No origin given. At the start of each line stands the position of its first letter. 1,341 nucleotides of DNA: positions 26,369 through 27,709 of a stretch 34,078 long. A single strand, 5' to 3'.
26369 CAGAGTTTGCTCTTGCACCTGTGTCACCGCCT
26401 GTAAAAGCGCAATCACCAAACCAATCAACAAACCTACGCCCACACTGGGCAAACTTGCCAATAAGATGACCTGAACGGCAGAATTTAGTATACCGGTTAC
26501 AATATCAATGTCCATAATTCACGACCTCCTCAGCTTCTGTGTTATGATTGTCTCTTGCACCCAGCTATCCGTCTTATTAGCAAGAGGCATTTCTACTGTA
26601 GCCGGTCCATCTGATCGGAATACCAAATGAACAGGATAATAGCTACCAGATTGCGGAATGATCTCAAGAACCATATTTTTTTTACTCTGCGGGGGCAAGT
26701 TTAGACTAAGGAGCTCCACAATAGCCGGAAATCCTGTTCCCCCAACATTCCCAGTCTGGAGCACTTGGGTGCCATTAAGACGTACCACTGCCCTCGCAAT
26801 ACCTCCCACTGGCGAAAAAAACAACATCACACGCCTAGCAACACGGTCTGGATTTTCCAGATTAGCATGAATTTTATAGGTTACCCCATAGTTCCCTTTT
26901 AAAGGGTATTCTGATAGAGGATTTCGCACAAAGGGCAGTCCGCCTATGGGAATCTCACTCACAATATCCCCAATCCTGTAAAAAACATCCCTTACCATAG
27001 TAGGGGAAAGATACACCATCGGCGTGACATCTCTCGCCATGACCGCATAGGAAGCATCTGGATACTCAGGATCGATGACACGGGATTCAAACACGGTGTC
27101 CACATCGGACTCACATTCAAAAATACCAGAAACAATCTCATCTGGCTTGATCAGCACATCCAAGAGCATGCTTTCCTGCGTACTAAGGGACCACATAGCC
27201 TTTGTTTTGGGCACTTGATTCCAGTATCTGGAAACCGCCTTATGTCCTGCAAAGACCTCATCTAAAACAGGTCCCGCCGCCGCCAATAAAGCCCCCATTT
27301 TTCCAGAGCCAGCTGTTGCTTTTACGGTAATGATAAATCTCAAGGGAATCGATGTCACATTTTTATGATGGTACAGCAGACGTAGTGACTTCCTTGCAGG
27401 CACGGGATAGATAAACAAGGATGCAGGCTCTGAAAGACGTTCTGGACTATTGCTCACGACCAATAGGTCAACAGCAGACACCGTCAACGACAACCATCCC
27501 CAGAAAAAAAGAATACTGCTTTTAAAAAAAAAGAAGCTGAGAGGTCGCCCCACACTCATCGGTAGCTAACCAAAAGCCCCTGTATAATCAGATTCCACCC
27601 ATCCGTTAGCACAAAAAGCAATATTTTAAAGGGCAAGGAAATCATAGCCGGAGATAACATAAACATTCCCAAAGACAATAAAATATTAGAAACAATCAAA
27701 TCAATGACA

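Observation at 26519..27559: Unknown secreted 346-aa protein translationally coupled between export-gate genes fliP and fliQ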

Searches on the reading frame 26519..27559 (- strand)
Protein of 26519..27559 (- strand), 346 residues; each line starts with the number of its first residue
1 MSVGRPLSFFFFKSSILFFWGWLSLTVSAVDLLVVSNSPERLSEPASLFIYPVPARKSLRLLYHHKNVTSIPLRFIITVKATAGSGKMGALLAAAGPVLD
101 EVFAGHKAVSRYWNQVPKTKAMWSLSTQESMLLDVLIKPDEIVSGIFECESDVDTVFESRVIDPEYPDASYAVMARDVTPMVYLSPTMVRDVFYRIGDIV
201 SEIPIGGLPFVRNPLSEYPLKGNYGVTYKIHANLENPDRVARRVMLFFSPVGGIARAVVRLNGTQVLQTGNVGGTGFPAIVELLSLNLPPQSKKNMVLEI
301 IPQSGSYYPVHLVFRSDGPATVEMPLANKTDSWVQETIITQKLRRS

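Call 3: search_protein_families(library=pfam, proteins=[window:26519-27559:-], max_evalue=0.1)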
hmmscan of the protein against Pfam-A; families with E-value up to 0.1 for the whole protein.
window:26519-27559:- (346 aa): 1 family
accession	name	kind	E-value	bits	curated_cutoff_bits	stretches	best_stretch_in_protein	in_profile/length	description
PF11850.13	DUF3370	-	0.024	13.9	25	1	211-248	294-331/422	Protein of unknown function (DUF3370)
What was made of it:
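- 26591..27031 (-): Beta-sandwich domain 2 (residues ~177-323). Carries the conserved G222-N-Y224-G225, Y228, N236, P302, G305, Y308 and P309. The weak local DUF3370 hit covers residues 211-248 (call 3).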

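Call 4: search_protein_families(library=ncbifam, proteins=[window:26519-27559:-], max_evalue=10)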
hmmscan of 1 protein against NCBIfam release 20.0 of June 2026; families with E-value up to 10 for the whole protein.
window:26519-27559:- (346 aa): 0 families
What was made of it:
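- On Known periplasmic flagellar ring/scaffold proteins (FlgA, FlgH, FlgI, FlgP, FlgT, MotX/Y, PflA/B): No hits in Pfam at E up to 0.1 or in NCBIfam at E up to 10 (calls 3, 4).
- Tried and rejected: NCBIfam gave no hit (call 4).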

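Call 6: find_homologous_proteins(query=window:26519-27559:-, max_evalue=0.001)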
Query window:26519-27559:- (346 aa): 29 proteins with E <= 0.001 among 6374 candidates.
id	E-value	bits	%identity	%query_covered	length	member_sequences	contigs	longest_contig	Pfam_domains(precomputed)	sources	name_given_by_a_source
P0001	2.1e-225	765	99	100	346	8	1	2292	-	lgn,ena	-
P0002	6.8e-148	510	75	86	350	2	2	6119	-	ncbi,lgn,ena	-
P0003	1.1e-140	487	64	95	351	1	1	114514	-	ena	-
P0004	2.7e-124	433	80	70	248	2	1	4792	-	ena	-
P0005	3.7e-115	403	58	90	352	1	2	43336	-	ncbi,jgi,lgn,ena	jgi:hypothetical protein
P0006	7.9e-115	402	56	90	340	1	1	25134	-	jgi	-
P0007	1.5e-113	397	55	91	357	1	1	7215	-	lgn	-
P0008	3.2e-104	367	53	88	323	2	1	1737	-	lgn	-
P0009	4.5e-89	317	51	87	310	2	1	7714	-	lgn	-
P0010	1.0e-24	105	28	89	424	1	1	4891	-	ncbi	ncbi:MAG: hypothetical protein V1843_01370 [bacterium]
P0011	1.5e-23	101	31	82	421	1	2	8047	-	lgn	-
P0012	1.7e-19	88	31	83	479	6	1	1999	-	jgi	jgi:hypothetical protein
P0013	4.0e-19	87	31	85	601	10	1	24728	-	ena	-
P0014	5.1e-19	87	31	83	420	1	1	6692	-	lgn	-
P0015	1.4e-18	85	29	83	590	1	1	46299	-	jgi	jgi:hypothetical protein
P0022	1.2e-9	56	24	84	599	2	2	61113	-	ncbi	-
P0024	5.7e-9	54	24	81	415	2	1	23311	-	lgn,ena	-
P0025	6.3e-9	53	23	85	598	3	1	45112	-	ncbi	-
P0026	6.7e-8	50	25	82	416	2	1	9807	-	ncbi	-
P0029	1.1e-4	39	27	84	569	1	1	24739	PF07833.17,PF18911.7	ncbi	-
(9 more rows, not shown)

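Call 7: search_solved_structures(query=window:26519-27559:-, max_evalue=10)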
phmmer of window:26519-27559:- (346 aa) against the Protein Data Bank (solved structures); distinct sequences matched with E-value up to 10: 124 (the best 60 are shown).
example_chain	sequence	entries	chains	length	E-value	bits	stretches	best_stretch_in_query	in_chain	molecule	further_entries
5h0y_A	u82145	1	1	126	0.11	14.7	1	124-195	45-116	Transthyretin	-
1etb_1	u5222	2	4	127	0.14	14.4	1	124-198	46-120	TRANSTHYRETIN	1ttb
5oq0_A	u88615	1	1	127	0.15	14.3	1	124-199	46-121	Transthyretin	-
1gko_A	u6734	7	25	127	0.18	14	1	124-197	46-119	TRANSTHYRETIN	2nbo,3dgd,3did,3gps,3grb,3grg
5llv_A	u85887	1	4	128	0.19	13.9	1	124-197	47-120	Transthyretin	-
2nbp_A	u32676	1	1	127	0.21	13.7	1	124-195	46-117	Transthyretin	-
5h0w_A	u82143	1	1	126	0.4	12.8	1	124-195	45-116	Transthyretin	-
9wa1_A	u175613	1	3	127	0.4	12.8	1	123-195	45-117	Transthyretin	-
8w1n_A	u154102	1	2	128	0.41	12.8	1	124-200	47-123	Transthyretin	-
3a4f_A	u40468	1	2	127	0.41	12.8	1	124-195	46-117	Transthyretin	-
6e75_A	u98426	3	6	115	0.43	12.7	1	124-195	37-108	Transthyretin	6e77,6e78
8pkf_A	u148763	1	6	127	0.46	12.6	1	124-195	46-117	Transthyretin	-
1qwh_A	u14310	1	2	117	0.47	12.6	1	124-195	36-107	Transthyretin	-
3u2i_A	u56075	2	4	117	0.47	12.6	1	124-195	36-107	Transthyretin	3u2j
8i0o_A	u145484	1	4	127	0.47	12.6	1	124-197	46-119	Transthyretin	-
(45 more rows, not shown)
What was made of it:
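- Tried and rejected: A PDB sequence search returned transthyretin noise at E >= 0.1 (call 7).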

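Call 9: find_encoding_contigs(protein=P0003, flank=10000, max_places=2)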
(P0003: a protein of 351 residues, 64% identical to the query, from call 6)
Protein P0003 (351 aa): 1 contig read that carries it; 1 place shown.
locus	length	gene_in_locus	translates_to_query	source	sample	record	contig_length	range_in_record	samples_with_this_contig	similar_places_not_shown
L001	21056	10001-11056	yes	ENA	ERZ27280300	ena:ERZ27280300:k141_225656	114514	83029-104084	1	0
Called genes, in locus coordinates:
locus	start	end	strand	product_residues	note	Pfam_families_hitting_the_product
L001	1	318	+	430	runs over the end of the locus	PF00278:Orn_DAP_Arg_deC, PF02784:Orn_Arg_deC_N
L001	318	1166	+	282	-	PF02457:DAC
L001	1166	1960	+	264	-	PF02548:Pantoate_transf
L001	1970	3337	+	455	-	PF01406:tRNA-synt_1e, PF01921:tRNA-synt_1f (faint), PF00133:tRNA-synt_1 (faint), PF09334:tRNA-synt_1g (faint), PF09190:DALR_2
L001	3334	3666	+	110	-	PF01740:STAS, PF13466:STAS_2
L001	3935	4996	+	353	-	PF04055:Radical_SAM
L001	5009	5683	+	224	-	-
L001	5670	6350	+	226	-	-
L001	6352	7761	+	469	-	PF02154:FliM, PF01052:FliMN_C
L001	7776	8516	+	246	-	PF00142:Fer4_NifH (weak), PF01656:CbiA, PF06564:CBP_BcsQ (weak), PF09140:MipZ (weak), PF10609:ParA (weak), PF13614:AAA_31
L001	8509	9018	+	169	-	PF28396:SepQ_C (weak), PF01052:FliMN_C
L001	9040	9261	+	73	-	PF04347:FliO (weak)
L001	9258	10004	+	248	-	PF00813:FliP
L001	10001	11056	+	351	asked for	-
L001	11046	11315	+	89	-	PF01313:Bac_export_3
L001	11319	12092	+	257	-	PF01311:Bac_export_1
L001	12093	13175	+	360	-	PF01312:Bac_export_2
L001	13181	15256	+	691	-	PF00771:FHIPEP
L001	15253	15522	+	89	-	-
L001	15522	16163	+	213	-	PF08281:Sigma70_r4_2 (weak), PF04545:Sigma70_r4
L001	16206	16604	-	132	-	PF07963:N_methyl (weak)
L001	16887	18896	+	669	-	PF00270:DEAD (faint), PF04851:ResIII, PF17757:UvrB_inter, PF27431:UvrB_3rd, PF00271:Helicase_C, PF12344:UvrB, PF02151:UVR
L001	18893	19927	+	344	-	PF00459:Inositol_P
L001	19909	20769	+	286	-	PF01795:Methyltransf_5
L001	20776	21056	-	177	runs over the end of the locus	-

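Call 10: find_encoding_contigs(protein=P0005, flank=10000, max_places=2)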
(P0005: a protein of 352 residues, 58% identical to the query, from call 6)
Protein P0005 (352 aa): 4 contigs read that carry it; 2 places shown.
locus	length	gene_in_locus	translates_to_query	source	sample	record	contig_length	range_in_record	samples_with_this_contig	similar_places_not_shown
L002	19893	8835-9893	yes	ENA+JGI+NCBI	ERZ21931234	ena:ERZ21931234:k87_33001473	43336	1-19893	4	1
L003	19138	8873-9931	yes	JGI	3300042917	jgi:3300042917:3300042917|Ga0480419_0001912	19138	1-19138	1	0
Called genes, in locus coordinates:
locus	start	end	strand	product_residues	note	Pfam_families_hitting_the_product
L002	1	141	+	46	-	?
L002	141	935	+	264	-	PF02548:Pantoate_transf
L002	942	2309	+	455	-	PF01406:tRNA-synt_1e, PF01921:tRNA-synt_1f (faint), PF09334:tRNA-synt_1g (faint), PF09190:DALR_2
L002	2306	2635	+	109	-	PF01740:STAS, PF13466:STAS_2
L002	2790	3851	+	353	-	PF04055:Radical_SAM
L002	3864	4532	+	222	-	-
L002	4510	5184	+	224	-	-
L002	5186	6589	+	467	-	PF02154:FliM, PF01052:FliMN_C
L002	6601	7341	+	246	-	PF00142:Fer4_NifH (weak), PF01656:CbiA, PF02374:ArsA_ATPase (faint), PF06564:CBP_BcsQ (faint), PF09140:MipZ (weak), PF10609:ParA (weak), PF13614:AAA_31, PF01656:CbiA (weak)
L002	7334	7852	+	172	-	PF28396:SepQ_C (weak), PF01052:FliMN_C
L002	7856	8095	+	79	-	PF04347:FliO (weak)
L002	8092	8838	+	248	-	PF00813:FliP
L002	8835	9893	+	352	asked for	-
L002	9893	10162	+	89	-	PF01313:Bac_export_3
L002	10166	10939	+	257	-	PF01311:Bac_export_1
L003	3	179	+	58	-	?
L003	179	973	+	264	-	PF02548:Pantoate_transf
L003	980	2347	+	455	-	PF01406:tRNA-synt_1e, PF01921:tRNA-synt_1f (faint), PF09334:tRNA-synt_1g (faint), PF09190:DALR_2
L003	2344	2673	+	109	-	PF01740:STAS, PF13466:STAS_2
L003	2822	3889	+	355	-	PF04055:Radical_SAM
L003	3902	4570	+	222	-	-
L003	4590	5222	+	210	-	-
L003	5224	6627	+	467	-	PF02154:FliM, PF01052:FliMN_C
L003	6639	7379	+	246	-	PF00142:Fer4_NifH (weak), PF01656:CbiA, PF02374:ArsA_ATPase (faint), PF06564:CBP_BcsQ (faint), PF09140:MipZ (weak), PF10609:ParA (weak), PF13614:AAA_31, PF01656:CbiA (weak)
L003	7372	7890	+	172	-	PF28396:SepQ_C (weak), PF01052:FliMN_C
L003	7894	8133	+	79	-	PF04347:FliO (weak)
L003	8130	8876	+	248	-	PF00813:FliP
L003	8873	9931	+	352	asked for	-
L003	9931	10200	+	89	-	PF01313:Bac_export_3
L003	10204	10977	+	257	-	PF01311:Bac_export_1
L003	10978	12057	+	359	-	PF01312:Bac_export_2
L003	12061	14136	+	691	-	PF00771:FHIPEP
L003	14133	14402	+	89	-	-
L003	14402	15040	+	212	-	PF04545:Sigma70_r4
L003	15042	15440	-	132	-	PF07963:N_methyl (weak)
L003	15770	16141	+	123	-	PF13380:CoA_binding_2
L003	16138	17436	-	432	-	PF07498:Rho_N, PF07497:Rho_RNA_bind, PF00006:ATP-synt_ab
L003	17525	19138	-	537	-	?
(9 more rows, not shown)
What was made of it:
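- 21405..31226 (-): The surrounding co-directional flagellar operon: fliM, a ParA/FlhG-like gene, fliN, fliO, fliP, X, fliQ, fliR, flhB, flhA, orf89 and a FliA-like sigma factor. The same order occurs in L001-L003 (calls 9, 10).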

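Call 11: search_protein_families(library=pfam, alignment_id=A1, max_evalue=0.01)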
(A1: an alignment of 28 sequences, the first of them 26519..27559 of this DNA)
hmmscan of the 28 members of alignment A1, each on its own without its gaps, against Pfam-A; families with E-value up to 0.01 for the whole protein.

A. member 1, window:26519-27559:- (346 aa): 0 families

B. families by the number of members that match (of 28 scanned): 5 families
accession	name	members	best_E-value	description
PF11850.13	DUF3370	7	2.8e-05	Protein of unknown function (DUF3370)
PF07833.16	Cu_amine_oxidN1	1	8.4e-46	Copper amine oxidase N-terminal domain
PF18911.6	PKD_4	1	1.5e-06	PKD domain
PF07495.19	Y_Y_Y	1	0.001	Y_Y_Y domain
PF17963.7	Big_9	1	0.0056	Bacterial Ig domain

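Call 12: find_encoding_contigs(protein=P0015, flank=8000, max_places=2)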
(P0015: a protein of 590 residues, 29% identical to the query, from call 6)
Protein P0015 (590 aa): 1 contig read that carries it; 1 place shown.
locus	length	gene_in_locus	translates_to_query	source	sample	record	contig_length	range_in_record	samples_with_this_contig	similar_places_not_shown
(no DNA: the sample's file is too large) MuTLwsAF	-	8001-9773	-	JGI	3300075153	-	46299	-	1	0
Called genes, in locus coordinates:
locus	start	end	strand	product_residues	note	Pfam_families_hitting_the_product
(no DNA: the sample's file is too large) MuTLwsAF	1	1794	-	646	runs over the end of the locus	PF13490:zf-HC2 (weak)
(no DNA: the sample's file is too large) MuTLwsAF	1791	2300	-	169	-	PF04542:Sigma70_r2, PF08281:Sigma70_r4_2, PF04545:Sigma70_r4 (weak)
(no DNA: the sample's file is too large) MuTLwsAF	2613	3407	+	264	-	PF04909:Amidohydro_2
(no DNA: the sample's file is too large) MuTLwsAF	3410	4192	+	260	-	PF04909:Amidohydro_2 (faint)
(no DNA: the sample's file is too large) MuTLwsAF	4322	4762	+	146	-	PF00582:Usp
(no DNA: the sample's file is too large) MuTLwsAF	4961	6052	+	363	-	PF00756:Esterase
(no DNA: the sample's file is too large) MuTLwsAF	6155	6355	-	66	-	-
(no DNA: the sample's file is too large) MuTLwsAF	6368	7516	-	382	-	PF05048:NosD (faint)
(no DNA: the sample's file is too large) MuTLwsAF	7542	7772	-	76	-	-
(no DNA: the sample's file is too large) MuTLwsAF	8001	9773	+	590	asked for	-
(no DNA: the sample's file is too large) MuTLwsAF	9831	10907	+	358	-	PF13472:Lipase_GDSL_2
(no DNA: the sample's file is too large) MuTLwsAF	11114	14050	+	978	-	PF08305:NPCBM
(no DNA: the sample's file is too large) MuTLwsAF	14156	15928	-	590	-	-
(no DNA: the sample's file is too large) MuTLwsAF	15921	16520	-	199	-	PF04542:Sigma70_r2 (weak), PF08281:Sigma70_r4_2, PF04545:Sigma70_r4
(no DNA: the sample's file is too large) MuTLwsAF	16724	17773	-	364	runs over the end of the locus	PF01408:GFO_IDH_MocA, PF22725:GFO_IDH_MocA_C3 (weak)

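Call 13: find_encoding_contigs(protein=P0024, flank=8000, max_places=2)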
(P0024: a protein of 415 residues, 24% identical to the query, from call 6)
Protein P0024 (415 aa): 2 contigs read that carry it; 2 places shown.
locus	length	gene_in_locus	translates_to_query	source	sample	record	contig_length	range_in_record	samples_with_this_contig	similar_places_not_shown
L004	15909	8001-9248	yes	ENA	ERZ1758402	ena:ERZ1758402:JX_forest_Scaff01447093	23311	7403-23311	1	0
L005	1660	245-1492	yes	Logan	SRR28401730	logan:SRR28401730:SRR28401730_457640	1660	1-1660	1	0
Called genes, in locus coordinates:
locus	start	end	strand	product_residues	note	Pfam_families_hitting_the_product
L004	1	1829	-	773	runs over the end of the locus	PF01315:Ald_Xan_dh_C, PF02738:MoCoBD_1, PF20256:MoCoBD_2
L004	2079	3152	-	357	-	PF07730:HisKA_3 (weak), PF13581:HATPase_c_2 (weak), PF02518:HATPase_c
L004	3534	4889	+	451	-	PF00571:CBS, PF00990:GGDEF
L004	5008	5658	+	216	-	PF11303:DUF3105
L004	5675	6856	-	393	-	PF01053:Cys_Met_Meta_PP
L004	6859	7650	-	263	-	PF00106:adh_short, PF08659:KR, PF23441:SDR (weak), PF13561:adh_short_C2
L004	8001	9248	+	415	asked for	-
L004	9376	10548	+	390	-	PF00696:AA_kinase, PF01472:PUA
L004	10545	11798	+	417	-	PF00171:Aldedh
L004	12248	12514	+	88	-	PF02452:PemK_toxin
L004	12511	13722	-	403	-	PF10282:Lactonase (faint), PF22494:choice_anch_I (faint), PF24814:WD40_Prp19 (faint), PF25174:Beta-prop_THOC3 (weak), PF02239:Cytochrom_D1 (faint), PF23414:Beta-prop_EML_2 (weak), PF21783:YNCE (weak)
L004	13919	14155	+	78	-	-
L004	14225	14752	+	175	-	-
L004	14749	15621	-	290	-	PF02311:AraC_binding, PF12833:HTH_18, PF00165:HTH_AraC (weak)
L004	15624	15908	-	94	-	?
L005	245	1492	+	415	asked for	-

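Call 14: find_encoding_contigs(protein=P0010, flank=8000, max_places=2)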
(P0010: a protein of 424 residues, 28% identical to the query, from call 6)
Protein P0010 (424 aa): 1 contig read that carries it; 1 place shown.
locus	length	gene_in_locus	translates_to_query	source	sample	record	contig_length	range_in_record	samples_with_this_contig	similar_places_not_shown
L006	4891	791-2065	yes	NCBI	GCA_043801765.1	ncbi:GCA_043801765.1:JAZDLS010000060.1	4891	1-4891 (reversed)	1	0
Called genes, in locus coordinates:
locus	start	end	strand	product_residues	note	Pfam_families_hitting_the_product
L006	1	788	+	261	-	PF00813:FliP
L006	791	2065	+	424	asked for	-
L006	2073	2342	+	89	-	PF01313:Bac_export_3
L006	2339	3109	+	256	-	PF01311:Bac_export_1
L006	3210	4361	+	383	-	PF01312:Bac_export_2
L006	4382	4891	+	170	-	PF00771:FHIPEP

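Call 18: find_encoding_contigs(protein=P0011, flank=8000, max_places=2)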
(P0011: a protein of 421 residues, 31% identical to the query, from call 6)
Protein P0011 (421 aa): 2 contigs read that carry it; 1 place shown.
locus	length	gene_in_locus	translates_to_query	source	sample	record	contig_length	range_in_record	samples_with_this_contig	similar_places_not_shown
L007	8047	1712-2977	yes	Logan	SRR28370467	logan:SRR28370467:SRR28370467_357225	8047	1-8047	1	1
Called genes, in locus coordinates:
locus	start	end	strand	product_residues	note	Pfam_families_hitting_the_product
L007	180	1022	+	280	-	PF05681:Fumerase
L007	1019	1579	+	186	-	PF05683:Fumerase_C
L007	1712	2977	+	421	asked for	-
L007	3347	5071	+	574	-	PF03824:NicO, PF13386:DsbD_2 (faint)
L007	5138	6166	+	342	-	PF04015:DUF362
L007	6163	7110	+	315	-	PF00005:ABC_tran, PF13304:AAA_21, PF27102:NodI_C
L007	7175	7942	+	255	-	PF01061:ABC2_membrane, PF12698:ABC2_membrane_3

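Call 19: find_encoding_contigs(protein=P0013, flank=8000, max_places=2)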
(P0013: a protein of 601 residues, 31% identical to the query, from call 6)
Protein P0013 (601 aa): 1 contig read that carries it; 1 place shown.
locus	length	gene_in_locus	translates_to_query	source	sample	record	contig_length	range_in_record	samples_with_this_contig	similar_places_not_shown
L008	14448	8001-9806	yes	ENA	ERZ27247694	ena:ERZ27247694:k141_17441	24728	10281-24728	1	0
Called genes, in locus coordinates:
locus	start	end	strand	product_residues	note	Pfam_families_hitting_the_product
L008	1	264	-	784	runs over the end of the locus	PF02837:Glyco_hydro_2_N, PF00703:Glyco_hydro_2, PF02836:Glyco_hydro_2_C, PF16355:DUF4982, PF18565:Glyco_hydro2_C5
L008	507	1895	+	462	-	PF00144:Beta-lactamase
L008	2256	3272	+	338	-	PF01087:GalP_UDP_transf, PF16285:DUF4931_N (weak), PF16268:DUF4921, PF02744:GalP_UDP_tr_C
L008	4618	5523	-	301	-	PF02311:AraC_binding (weak), PF13384:HTH_23 (faint), PF12833:HTH_18, PF00165:HTH_AraC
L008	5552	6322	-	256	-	PF01135:PCMT, PF00398:RrnaAD (weak), PF13847:Methyltransf_31 (weak)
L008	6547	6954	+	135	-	-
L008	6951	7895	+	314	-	PF02091:tRNA-synt_2e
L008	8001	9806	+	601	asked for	-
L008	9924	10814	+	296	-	PF13485:Peptidase_MA_2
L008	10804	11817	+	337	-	-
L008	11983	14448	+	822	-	?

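Call 20: find_encoding_contigs(protein=P0014, flank=8000, max_places=2)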
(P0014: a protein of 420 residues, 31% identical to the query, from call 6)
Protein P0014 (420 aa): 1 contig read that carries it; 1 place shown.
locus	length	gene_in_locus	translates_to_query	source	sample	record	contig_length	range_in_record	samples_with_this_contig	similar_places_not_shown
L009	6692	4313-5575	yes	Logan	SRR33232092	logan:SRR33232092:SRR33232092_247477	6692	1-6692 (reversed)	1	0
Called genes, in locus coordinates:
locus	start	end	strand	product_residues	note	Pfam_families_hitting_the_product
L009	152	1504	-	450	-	PF00989:PAS, PF08447:PAS_3, PF08448:PAS_4, PF13426:PAS_9 (weak), PF13492:GAF_3 (weak), PF00990:GGDEF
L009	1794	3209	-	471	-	PF00083:Sugar_tr, PF07690:MFS_1, PF12832:MFS_1_like (weak)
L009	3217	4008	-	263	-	PF00106:adh_short, PF08659:KR (weak), PF23441:SDR (weak), PF13561:adh_short_C2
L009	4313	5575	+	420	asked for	-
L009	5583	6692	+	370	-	?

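Call 24: predict_structure(alignment_id=A1)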
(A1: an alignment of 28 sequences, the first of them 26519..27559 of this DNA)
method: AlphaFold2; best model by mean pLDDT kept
length: 346 residues; sequences in the alignment: 28
mean_pLDDT: 85.9   pTM: 0.81
mean pLDDT of the five models: 85.9, 85.7, 85.5, 85.0, 84.9
residues with pLDDT >= 90: 262; 70-90: 24; 50-70: 12; < 50: 48
segments of 3 or more residues with pLDDT < 50: 1-5, 7-26, 324-346
pLDDT, mean of each block of 10 residues (from residue 1): 44 40 51 94 94 96 98 98 96 96 97 92 96 97 97 97 95 76 92 86 91 91 96 95 96 96 95 96 97 97 96 86 50 39 32
secondary structure, 60 per line:
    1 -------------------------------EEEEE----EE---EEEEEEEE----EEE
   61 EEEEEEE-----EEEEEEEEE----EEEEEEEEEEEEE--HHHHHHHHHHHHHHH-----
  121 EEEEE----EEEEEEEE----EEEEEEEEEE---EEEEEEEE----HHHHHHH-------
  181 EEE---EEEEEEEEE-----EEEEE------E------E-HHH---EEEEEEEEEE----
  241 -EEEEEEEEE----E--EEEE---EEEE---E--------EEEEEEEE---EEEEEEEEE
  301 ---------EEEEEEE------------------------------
elements in order: E32-36 E46-53 E58-67 E73-81 E86-98 H101-115 E121-125 E130-137 E142-151 E155-162 H167-173 E181-183 E187-195 E201-205 E227-236 E242-250 E258-261 E265-268 E281-288 E292-300 E310-316
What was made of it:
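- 26519..26590 (-): Disordered, non-conserved C-terminal tail (residues 324-346) plus stop codon. Its DNA carries the fliQ ribosome-binding site. pLDDT below 50 (call 24).
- On Flagellar export-gate subunits (FliO/FliP/FliQ/FliR; SctR/S/T): The model is an all-beta soluble fold whose only hydrophobic segment is the N-terminal leader (call 24).
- Checked: Residues 1-26 are disordered in the model and the rest is beta-rich (call 24).
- X is a periplasmic beta-sandwich protein in a core flagellar operon (calls 3, 24).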
